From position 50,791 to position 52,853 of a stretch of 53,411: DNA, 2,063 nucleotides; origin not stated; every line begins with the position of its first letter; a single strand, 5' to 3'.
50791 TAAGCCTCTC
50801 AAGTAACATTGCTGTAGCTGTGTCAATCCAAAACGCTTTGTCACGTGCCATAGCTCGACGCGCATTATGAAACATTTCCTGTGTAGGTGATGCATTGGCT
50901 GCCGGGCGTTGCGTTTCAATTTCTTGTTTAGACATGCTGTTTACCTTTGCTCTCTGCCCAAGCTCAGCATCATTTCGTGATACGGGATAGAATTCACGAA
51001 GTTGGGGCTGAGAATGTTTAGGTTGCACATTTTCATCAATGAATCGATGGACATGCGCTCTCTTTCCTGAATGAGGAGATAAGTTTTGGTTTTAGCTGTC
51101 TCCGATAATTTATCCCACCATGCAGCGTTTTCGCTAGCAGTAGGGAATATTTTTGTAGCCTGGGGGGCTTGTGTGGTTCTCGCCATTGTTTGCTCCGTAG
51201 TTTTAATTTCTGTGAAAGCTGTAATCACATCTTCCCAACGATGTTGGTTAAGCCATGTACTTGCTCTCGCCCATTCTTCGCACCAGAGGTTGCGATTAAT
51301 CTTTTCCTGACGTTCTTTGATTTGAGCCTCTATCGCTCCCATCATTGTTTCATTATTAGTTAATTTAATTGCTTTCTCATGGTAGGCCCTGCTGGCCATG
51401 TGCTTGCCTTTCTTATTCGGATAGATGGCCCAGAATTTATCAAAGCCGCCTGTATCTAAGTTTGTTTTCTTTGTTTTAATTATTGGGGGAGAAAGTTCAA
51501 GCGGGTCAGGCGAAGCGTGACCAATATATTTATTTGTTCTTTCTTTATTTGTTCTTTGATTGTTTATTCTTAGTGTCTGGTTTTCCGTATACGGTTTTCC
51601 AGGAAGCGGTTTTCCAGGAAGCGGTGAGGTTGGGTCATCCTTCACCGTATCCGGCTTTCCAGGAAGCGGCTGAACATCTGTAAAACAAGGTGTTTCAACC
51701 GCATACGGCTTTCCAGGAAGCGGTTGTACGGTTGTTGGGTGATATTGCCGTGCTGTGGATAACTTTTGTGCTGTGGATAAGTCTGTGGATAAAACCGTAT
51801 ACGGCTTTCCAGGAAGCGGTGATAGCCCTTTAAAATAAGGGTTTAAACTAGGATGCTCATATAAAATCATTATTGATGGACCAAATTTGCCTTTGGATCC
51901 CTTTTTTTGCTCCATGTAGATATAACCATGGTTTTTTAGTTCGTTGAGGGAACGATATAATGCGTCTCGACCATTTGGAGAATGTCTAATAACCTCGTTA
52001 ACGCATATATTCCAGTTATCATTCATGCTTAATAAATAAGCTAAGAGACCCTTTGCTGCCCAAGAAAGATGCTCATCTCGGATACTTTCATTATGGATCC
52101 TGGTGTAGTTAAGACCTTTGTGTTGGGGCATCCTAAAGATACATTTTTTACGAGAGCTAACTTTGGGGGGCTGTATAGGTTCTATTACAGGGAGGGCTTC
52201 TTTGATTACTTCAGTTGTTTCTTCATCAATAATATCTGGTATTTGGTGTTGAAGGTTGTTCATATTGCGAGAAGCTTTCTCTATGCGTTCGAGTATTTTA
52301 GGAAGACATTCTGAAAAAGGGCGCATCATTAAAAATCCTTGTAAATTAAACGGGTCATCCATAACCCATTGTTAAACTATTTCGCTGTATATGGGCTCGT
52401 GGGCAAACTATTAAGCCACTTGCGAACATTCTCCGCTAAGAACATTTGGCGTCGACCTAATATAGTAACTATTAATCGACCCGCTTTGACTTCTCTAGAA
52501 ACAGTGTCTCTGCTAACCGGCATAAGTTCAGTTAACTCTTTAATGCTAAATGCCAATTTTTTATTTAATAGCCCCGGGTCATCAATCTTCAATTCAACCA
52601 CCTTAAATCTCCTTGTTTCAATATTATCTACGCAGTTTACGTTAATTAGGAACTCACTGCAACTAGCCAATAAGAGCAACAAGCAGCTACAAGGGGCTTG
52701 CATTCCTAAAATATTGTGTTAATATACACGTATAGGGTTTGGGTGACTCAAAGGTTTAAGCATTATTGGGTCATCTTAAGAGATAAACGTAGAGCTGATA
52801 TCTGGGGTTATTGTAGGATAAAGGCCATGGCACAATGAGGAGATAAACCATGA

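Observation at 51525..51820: Plasmid-style origin embedded in the initiator ORF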

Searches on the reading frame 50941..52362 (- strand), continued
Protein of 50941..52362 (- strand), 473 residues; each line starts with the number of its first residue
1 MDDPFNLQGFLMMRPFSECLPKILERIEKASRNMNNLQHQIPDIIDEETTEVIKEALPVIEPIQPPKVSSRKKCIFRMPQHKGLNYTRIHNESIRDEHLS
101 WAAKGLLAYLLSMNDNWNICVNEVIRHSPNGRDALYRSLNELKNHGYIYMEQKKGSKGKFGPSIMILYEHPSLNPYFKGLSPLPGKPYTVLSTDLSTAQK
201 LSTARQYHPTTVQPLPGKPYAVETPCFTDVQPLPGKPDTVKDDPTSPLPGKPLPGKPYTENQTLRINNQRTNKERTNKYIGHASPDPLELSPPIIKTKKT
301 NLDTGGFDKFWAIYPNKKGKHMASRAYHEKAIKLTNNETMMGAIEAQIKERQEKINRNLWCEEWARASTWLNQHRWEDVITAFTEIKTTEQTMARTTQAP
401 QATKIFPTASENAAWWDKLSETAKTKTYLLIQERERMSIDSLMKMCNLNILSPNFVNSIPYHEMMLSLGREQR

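Call 77: get_annotated_region(hit=H96, flank=1500)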
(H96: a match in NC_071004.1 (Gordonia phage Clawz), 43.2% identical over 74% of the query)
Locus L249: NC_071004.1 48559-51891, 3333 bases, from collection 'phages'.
description: Gordonia phage Clawz, complete genome.
organism: Gordonia phage Clawz (NCBI taxid 2743910)
taxonomy: Viruses; Duplodnaviria; Heunggongvirae; Uroviricota; Caudoviricetes; Clawzvirus; Clawzvirus clawz
host: Gordonia rubripertincta NRRL B-16540; source: Compost bin; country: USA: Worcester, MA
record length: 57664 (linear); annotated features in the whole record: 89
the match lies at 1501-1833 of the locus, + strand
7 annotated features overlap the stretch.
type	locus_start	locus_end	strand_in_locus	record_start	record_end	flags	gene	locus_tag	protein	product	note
CDS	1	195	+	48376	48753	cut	73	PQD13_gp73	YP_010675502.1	hypothetical protein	-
CDS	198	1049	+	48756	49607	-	74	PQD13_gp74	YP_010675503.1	hypothetical protein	-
CDS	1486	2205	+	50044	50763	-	75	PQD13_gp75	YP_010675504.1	helix-turn-helix DNA binding domain protein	-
CDS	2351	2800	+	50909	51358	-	76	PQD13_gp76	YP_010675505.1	hypothetical protein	-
CDS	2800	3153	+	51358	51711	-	77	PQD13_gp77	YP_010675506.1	hypothetical protein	-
CDS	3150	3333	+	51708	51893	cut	78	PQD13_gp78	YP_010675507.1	hypothetical protein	-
CDS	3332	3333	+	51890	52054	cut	79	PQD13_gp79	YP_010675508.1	hypothetical protein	-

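Call 78: get_annotated_region(hit=H103, flank=1500)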
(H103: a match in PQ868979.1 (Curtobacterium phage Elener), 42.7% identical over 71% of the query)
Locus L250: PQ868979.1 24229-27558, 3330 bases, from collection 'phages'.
description: Curtobacterium phage Elener, complete genome.
organism: Curtobacterium phage Elener (NCBI taxid 3399704)
taxonomy: Viruses; Duplodnaviria; Heunggongvirae; Uroviricota; Caudoviricetes
host: Curtobacterium flaccumfaciens NRRL B-59340; source: soil; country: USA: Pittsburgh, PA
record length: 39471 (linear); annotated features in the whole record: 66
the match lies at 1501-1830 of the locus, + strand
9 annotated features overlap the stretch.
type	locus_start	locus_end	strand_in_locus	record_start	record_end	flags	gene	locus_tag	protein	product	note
CDS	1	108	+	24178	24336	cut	34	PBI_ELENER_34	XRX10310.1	hypothetical protein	-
CDS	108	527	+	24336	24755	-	35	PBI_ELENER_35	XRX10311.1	membrane protein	-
CDS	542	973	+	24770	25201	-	36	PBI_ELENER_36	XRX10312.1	hypothetical protein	-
CDS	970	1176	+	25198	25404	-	37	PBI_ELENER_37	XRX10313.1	hypothetical protein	-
CDS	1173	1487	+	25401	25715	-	38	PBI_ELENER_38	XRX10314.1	hypothetical protein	-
CDS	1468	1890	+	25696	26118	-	39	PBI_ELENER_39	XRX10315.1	DNA binding protein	-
CDS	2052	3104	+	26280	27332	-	40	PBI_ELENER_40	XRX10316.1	hypothetical protein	-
CDS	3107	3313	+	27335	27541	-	41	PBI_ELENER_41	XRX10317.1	hypothetical protein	-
CDS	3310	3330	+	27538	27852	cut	42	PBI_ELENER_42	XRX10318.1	hypothetical protein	-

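Call 79: get_annotated_region(hit=H106, flank=1500)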
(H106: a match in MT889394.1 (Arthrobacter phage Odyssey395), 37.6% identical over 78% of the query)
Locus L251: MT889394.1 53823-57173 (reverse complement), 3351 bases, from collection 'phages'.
description: Arthrobacter phage Odyssey395, complete genome.
organism: Arthrobacter phage Odyssey395 (NCBI taxid 2776855)
taxonomy: Viruses; Duplodnaviria; Heunggongvirae; Uroviricota; Caudoviricetes
host: Arthrobacter globiformis NRRL B-2979; source: soil; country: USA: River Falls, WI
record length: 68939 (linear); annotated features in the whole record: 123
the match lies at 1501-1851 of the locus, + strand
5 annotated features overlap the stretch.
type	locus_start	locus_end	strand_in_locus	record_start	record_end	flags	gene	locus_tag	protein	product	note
CDS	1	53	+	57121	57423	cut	97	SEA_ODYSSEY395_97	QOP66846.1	hypothetical protein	-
CDS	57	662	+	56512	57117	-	96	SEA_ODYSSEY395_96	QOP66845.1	ssDNA-binding protein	-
CDS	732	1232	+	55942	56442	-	95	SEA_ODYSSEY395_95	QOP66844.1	hypothetical protein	-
CDS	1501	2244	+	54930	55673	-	94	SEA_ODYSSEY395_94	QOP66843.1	RepA-like replication initiator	-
CDS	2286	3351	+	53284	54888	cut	93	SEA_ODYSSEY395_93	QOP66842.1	DNA primase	-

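Call 80: get_annotated_region(hit=H98, flank=1500)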
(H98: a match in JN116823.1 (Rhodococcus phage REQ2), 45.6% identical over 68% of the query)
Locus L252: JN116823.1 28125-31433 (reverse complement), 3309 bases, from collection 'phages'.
description: Rhodococcus phage REQ2, complete genome.
organism: Rhodococcus phage REQ2 (NCBI taxid 1109713)
taxonomy: Viruses; Duplodnaviria; Heunggongvirae; Uroviricota; Caudoviricetes
host: Rhodococcus equi; source: wastewater; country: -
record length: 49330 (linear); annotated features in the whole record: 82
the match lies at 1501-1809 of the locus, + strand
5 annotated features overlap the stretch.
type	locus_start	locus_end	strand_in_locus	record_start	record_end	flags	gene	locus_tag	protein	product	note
CDS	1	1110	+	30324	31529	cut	-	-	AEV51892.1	phage integrase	Orf38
CDS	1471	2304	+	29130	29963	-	-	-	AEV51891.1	hypothetical protein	Orf37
CDS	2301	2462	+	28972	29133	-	-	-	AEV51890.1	hypothetical protein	Orf36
CDS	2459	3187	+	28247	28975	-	-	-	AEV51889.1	putative excisionase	Orf35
CDS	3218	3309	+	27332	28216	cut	-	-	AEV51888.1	hypothetical protein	Orf34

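Call 84: find_related_loci(query=window:50941-52362:-, collection=metagenome_contigs, flank=3000)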
Query window:50941-52362:- (473 aa) in metagenome_contigs; peptide patterns used: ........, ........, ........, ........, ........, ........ (x = any residue, [..] = any of these).
27 stretches matched a pattern; 1 encode a relative of the query (tblastn E <= 1e-3); 1 distinct loci.
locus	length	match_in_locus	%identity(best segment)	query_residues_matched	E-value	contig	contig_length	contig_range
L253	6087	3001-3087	52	103-127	4e-5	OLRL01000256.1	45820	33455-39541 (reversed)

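Call 85: find_encoding_contigs(protein=P0002, flank=4000, max_places=1)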
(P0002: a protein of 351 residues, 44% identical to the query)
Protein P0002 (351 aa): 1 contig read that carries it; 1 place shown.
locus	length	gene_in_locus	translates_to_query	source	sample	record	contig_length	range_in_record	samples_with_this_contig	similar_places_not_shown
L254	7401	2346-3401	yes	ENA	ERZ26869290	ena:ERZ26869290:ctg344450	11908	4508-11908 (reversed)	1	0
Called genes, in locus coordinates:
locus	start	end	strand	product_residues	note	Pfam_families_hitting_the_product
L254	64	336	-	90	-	-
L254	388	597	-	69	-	-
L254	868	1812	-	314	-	PF13479:AAA_24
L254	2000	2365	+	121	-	-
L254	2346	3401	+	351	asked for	-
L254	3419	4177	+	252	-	-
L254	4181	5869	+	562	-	PF07505:DUF5131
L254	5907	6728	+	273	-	-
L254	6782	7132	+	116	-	-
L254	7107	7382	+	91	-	-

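Call 86: find_encoding_contigs(protein=P0009, flank=4000, max_places=1)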
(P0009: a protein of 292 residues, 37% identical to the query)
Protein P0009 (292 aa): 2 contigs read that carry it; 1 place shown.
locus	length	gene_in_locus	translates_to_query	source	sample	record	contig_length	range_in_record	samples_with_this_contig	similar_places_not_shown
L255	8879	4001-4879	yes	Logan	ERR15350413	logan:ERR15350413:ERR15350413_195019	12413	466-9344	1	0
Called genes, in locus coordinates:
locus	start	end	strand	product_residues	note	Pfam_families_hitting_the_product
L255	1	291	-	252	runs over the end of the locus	?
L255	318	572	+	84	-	-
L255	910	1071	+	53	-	-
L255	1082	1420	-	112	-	PF01381:HTH_3, PF12844:HTH_19 (weak), PF13443:HTH_26 (weak), PF13560:HTH_31 (weak)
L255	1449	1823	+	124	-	-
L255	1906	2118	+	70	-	-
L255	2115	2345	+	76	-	-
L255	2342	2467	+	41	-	-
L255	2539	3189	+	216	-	-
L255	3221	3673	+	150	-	-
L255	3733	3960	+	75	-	-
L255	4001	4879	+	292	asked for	-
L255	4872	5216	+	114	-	-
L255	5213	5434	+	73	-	-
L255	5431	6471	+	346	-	PF01170:UPF0020 (faint), PF01555:N6_N4_Mtase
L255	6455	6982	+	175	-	-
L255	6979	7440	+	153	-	PF05766:NinG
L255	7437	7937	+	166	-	-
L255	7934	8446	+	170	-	-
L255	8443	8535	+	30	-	-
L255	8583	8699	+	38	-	-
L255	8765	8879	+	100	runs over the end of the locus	-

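Call 90: search_protein_families(library=phrogs, proteins=[L123:6776-7534:+, L125:6827-7480:+, L254:3419-4177:+, L195:2939-3883:+, L255:4872-5216:+, L198:1595-2278:+], max_evalue=0.001)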
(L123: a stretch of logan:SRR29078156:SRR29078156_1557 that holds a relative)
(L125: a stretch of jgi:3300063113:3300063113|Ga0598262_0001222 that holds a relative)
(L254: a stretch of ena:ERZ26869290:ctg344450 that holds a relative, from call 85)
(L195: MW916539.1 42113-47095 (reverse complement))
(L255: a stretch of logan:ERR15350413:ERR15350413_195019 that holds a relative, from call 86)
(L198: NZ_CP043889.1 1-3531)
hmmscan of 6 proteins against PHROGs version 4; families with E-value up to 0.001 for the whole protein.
L123:6776-7534:+ (252 aa): 0 families

L125:6827-7480:+ (217 aa): 0 families

L254:3419-4177:+ (252 aa): 0 families

L195:2939-3883:+ (314 aa): 2 families
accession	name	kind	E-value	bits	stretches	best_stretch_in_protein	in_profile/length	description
phrog_34953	-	unknown function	3.8e-202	671.3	1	1-314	1-315/315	-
phrog_26016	-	unknown function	4.4e-05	24.2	1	60-192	26-144/255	-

L255:4872-5216:+ (114 aa): 0 families

L198:1595-2278:+ (227 aa): 4 families
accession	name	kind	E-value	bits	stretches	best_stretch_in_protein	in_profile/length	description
phrog_874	-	unknown function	2.9e-75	254.2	1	2-226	61-256/277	-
phrog_27495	-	unknown function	2.7e-27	96.7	1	5-93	4-92/186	-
phrog_18361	-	unknown function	5.9e-22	79.2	1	149-226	1-85/92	-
phrog_28019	-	unknown function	2.2e-08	35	1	6-32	1-27/55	-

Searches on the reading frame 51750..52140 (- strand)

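Call 59: find_related_loci(query=A2, collection=genome_contigs, flank=2500)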
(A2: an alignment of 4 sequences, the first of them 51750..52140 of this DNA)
Query A2 (130 aa) in genome_contigs; peptide patterns used: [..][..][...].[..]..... (x = any residue, [..] = any of these).
53 stretches matched a pattern; 48 encode a relative of the query (tblastn E <= 1e-3); 48 distinct loci.
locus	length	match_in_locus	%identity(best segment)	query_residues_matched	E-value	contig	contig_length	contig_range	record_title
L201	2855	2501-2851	34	11-123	4e-20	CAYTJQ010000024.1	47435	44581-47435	MAG TPA_asm: uncultured Alteromonadaceae bacterium isolate SRP332253_co1_157 genome assembly, contig: NODE_870_length_47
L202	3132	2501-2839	35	15-123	3e-19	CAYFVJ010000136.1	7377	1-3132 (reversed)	MAG TPA_asm: uncultured Alteromonadaceae bacterium isolate ERP107533_co1_157 genome assembly, contig: NODE_12047_length_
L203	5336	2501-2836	32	1-120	1e-18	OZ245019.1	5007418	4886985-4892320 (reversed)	MAG: Sedimenticolaceae bacterium isolate 589e57f1-2ac3-4055-bd81-a33b47c3c60b genome assembly, chromosome: 1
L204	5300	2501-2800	38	1-102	2e-18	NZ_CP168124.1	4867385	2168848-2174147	Lysinibacillus sp. RS11 chromosome, complete genome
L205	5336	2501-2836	34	15-120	2e-18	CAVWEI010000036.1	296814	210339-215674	MAG: uncultured Gammaproteobacteria bacterium isolate MFD03804.bin.2.178 genome assembly, contig: contig_7860, whole gen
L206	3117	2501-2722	47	1-74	5e-18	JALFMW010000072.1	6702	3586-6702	MAG: Clostridium sp. isolate SUG825 k141_217300, whole genome shotgun sequence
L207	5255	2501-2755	44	12-97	9e-18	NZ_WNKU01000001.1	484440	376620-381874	Heliobacterium mobile strain DSM 6151 NODE_1_length_484440_cov_43.9882, whole genome shotgun sequence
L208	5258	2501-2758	38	12-97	1e-17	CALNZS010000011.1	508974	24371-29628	MAG: uncultured Gammaproteobacteria bacterium isolate LOGT_bin.0215 genome assembly, contig: contig_60565, whole genome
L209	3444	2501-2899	34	12-127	1e-17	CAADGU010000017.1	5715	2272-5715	uncultured Chloroflexi bacterium isolate CFX4.fa.gz genome assembly, contig: k127_1081474, whole genome shotgun sequence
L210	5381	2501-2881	32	1-122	3e-17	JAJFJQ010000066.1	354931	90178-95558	MAG: Gammaproteobacteria bacterium isolate OFTM106 OFTM106_65, whole genome shotgun sequence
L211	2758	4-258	36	19-103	3e-17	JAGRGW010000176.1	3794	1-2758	MAG: Gammaproteobacteria bacterium isolate HKST-UBA184 2010_57401, whole genome shotgun sequence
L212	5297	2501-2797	40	1-100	4e-17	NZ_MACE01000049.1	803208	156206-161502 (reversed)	Bacillus paranthracis strain Mn5 contig53, whole genome shotgun sequence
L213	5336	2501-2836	32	1-117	4e-17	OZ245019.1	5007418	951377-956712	MAG: Sedimenticolaceae bacterium isolate 589e57f1-2ac3-4055-bd81-a33b47c3c60b genome assembly, chromosome: 1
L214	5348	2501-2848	32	12-123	5e-17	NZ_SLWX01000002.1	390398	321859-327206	Chromatocurvus halotolerans strain DSM 23344 Ga0310537_102, whole genome shotgun sequence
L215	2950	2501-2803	37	1-102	1e-16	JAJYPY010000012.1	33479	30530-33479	MAG: Actinomycetes bacterium isolate DS3.bin89 NODE_1097_length_33479_cov_2.213870, whole genome shotgun sequence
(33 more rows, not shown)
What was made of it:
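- Tried and rejected: It was redone with A2 (call 59).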

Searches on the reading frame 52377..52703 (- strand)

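Call 9: search_protein_families(library=phrogs, proteins=[window:52377-52703:-], max_evalue=0.01)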
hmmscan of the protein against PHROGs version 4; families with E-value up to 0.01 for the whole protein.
window:52377-52703:- (108 aa): 2 families
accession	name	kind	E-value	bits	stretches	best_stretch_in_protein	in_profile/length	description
phrog_66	-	integration and excision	6.4e-07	30.4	1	47-106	89-149/412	excisionase and transcriptional regulator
phrog_1840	-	integration and excision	7e-05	24.2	1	51-105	6-61/90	excisionase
